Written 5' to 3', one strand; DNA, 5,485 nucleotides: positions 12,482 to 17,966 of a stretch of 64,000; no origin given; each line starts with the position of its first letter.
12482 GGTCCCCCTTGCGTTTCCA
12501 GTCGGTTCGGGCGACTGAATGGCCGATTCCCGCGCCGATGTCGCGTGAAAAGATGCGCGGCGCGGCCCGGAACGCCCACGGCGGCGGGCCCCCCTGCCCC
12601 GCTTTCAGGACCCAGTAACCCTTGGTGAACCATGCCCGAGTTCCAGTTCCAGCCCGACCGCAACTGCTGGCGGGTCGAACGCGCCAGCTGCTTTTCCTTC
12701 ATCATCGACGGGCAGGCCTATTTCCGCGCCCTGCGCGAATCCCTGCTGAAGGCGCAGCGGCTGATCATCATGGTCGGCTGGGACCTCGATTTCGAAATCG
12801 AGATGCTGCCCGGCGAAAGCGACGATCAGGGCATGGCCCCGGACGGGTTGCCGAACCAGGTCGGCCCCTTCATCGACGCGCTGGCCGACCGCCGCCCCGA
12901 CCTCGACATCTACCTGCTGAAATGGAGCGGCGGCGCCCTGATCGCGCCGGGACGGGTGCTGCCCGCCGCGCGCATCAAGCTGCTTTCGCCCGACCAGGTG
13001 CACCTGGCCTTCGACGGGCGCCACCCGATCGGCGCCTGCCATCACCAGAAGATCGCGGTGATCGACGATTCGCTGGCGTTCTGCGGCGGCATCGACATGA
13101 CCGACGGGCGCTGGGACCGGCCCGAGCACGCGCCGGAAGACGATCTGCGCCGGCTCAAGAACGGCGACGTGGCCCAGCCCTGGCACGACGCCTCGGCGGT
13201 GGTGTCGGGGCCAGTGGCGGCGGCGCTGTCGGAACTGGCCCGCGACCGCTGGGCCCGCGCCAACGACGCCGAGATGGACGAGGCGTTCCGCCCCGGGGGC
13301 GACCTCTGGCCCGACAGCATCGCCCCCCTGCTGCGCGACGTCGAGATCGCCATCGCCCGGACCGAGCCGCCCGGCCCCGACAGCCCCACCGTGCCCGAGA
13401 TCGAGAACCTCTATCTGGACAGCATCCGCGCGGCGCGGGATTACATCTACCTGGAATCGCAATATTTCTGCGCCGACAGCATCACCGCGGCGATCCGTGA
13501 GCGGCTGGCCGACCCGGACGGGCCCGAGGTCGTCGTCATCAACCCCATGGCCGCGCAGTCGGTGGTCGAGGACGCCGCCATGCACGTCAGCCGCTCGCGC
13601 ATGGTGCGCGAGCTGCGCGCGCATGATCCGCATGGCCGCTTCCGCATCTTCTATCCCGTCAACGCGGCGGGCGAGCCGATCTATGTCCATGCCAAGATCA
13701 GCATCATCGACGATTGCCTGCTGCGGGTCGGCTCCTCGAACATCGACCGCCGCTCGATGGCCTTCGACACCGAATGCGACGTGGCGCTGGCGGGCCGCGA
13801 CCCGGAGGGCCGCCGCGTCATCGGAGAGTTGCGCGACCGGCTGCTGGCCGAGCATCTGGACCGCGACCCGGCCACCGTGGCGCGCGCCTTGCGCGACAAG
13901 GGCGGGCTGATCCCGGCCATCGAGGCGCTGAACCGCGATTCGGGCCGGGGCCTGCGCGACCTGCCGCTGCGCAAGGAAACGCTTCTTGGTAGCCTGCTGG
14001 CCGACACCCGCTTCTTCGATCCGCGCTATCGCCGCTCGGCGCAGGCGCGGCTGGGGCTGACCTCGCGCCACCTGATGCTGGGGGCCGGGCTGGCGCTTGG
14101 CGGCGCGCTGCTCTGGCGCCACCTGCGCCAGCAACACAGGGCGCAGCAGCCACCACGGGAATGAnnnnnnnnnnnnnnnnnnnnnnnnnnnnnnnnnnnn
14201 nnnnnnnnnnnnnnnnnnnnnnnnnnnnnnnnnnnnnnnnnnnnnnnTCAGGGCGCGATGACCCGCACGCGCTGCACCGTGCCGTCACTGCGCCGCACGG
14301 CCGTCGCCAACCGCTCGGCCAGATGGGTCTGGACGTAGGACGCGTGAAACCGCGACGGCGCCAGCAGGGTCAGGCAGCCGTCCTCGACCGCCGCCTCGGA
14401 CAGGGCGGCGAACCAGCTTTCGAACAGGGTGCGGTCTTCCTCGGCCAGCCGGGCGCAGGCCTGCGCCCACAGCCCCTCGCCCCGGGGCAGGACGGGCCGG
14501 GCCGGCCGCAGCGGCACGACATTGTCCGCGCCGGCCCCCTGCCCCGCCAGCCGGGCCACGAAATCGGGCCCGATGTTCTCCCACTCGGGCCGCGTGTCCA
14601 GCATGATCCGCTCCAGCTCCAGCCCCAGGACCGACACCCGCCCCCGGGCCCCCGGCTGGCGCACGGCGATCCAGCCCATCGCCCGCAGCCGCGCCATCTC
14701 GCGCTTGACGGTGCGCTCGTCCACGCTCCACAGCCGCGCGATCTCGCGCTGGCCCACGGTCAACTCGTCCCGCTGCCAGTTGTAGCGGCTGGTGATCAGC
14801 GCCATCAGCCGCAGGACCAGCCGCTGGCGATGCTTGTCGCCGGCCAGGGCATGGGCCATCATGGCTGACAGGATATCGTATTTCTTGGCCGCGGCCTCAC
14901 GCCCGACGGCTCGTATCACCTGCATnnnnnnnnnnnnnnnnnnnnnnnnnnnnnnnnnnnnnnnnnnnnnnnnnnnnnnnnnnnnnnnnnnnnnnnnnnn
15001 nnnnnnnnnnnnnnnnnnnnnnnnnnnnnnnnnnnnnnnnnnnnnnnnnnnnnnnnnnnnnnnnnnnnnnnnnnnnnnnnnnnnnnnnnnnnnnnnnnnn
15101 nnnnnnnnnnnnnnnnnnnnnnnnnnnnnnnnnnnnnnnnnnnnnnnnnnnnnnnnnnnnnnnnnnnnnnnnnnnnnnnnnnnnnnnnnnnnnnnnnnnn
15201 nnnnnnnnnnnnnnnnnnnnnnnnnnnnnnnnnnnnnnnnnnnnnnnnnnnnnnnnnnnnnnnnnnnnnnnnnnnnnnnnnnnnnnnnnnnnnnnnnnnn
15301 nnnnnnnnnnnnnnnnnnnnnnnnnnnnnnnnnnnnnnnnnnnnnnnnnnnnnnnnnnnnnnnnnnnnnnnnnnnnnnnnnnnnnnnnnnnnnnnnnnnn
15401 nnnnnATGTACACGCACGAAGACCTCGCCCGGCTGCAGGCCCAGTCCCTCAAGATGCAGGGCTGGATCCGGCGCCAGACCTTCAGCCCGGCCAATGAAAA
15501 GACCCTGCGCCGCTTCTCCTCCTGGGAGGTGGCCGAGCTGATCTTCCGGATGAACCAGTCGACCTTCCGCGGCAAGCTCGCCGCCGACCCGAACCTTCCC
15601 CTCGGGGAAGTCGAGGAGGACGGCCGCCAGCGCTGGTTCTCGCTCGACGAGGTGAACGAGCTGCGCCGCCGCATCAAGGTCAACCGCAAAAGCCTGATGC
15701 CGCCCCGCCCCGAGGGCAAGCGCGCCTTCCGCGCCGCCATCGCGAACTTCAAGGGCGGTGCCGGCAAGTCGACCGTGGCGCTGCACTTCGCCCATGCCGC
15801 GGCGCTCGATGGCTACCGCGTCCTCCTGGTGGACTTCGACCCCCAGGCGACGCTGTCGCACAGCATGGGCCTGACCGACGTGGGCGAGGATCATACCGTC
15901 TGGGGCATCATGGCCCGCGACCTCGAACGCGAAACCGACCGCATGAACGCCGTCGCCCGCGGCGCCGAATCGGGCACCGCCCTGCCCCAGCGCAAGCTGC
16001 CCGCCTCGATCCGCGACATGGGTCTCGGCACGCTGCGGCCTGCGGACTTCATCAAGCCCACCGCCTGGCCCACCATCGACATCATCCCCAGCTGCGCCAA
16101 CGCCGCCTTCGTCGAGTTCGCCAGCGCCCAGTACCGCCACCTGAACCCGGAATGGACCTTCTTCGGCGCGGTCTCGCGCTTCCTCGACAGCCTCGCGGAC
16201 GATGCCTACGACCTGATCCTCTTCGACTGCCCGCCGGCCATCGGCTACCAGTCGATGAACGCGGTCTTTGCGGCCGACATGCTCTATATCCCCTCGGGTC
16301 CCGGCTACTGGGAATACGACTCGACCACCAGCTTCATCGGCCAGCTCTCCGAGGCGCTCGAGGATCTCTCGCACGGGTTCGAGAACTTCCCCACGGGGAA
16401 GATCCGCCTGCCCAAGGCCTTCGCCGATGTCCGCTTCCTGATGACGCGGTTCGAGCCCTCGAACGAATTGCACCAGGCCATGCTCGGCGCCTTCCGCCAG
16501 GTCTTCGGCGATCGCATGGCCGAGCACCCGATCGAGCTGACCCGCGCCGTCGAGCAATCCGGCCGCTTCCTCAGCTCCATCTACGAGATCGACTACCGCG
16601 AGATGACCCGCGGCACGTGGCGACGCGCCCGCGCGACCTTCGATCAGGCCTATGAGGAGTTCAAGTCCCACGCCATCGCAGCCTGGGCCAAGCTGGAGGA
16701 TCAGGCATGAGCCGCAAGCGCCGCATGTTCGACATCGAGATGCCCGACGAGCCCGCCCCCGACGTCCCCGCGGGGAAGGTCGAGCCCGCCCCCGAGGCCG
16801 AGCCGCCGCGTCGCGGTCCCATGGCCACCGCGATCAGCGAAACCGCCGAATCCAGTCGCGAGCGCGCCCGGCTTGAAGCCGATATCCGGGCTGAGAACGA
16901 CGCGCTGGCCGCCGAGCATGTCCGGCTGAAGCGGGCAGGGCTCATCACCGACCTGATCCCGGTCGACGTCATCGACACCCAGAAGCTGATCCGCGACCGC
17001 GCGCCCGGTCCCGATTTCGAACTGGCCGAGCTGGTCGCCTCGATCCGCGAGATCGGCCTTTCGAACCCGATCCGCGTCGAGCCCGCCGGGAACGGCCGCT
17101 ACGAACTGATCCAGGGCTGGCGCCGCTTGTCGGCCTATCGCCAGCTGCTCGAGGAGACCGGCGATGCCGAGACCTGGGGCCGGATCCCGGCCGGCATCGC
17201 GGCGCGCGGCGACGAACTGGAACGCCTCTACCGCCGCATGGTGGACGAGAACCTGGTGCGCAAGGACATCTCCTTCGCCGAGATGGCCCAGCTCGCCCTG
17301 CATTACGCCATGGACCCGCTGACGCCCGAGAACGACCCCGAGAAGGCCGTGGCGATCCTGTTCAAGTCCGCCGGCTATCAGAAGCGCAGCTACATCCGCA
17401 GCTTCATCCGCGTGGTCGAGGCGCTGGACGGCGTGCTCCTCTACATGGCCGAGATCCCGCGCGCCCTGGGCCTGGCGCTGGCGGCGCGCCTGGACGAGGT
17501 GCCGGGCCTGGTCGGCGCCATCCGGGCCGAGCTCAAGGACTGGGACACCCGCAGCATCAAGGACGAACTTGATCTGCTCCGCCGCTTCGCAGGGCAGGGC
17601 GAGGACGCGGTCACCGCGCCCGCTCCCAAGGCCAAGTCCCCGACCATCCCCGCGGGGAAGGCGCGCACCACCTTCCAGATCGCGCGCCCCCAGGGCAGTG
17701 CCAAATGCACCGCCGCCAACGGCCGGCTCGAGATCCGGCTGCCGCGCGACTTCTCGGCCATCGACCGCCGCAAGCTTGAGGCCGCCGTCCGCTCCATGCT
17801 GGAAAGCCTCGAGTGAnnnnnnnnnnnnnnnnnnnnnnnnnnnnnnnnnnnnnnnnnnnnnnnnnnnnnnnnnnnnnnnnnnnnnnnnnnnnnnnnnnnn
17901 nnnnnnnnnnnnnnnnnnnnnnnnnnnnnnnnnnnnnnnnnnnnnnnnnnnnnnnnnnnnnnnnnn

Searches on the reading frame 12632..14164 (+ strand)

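Call 24: search_protein_families(library=pfam, proteins=[window:12632-14164:+], max_evalue=0.00001)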
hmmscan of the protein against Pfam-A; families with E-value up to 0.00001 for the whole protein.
window:12632-14164:+ (510 aa): 2 families
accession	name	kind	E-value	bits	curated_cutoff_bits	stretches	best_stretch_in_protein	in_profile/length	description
PF13091.12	PLDc_2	-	2.5e-12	47.2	27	1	262-388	2-117/132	PLD-like domain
PF00614.28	PLDc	-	1e-10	41.6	21.9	0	137-160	5-28/28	Phospholipase D Active site motif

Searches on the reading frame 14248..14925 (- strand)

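Call 24: search_protein_families(library=pfam, proteins=[window:14248-14925:-], max_evalue=0.00001)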
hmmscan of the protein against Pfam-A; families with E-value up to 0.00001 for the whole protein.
window:14248-14925:- (225 aa): 1 family
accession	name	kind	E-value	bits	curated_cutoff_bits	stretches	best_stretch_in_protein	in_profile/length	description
PF11638.13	DnaA_N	-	2.1e-08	34.2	24.6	1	152-211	3-64/65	DnaA N-terminal domain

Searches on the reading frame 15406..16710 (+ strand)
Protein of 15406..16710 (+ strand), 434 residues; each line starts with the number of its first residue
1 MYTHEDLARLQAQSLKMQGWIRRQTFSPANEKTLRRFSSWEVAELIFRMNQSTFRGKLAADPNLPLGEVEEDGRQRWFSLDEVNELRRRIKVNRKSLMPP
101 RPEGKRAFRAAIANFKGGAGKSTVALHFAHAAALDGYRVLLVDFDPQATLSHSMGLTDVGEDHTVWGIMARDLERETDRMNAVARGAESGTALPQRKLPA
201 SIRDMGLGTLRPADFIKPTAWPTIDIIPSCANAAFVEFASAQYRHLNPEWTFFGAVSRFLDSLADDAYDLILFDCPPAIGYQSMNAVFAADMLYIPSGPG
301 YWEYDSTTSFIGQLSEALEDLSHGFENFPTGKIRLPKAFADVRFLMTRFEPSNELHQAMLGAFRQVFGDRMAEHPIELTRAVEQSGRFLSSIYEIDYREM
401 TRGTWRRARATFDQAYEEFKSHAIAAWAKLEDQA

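Call 24: search_protein_families(library=pfam, proteins=[window:15406-16710:+], max_evalue=0.00001)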
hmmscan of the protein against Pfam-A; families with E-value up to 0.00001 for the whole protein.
window:15406-16710:+ (434 aa): 4 families
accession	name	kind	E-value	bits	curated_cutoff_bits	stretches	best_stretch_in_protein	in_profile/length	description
PF13614.12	AAA_31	-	1.8e-24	87.1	27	1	111-315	5-165/177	AAA domain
PF01656.29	CbiA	-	5.1e-17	62.4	25.4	1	111-360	2-96/125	CobQ/CobB/MinD/ParA nucleotide binding domain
PF09140.17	MipZ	-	9.9e-08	32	20.7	1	112-151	5-45/262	ATPase MipZ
PF10609.15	ParA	-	9.8e-06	25.6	27.1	0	111-145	7-41/246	NUBPL iron-transfer P-loop NTPase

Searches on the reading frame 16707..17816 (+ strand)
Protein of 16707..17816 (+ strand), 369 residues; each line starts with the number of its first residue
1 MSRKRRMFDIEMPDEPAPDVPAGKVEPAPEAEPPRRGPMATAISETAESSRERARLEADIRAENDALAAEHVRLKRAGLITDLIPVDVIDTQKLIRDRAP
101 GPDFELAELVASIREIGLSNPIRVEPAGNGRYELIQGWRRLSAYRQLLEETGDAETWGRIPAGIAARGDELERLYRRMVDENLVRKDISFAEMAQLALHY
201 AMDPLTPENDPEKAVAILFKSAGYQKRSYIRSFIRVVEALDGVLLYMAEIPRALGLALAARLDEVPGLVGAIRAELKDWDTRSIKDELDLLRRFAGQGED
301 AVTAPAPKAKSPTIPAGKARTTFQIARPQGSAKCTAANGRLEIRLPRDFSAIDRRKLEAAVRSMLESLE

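Call 24: search_protein_families(library=pfam, proteins=[window:16707-17816:+], max_evalue=0.00001)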
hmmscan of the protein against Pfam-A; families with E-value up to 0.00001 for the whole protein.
window:16707-17816:+ (369 aa): 1 family
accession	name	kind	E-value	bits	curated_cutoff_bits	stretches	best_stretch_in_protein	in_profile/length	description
PF02195.25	ParB_N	-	2.8e-06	27.7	26.3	1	84-146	6-67/95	ParB N-terminal domain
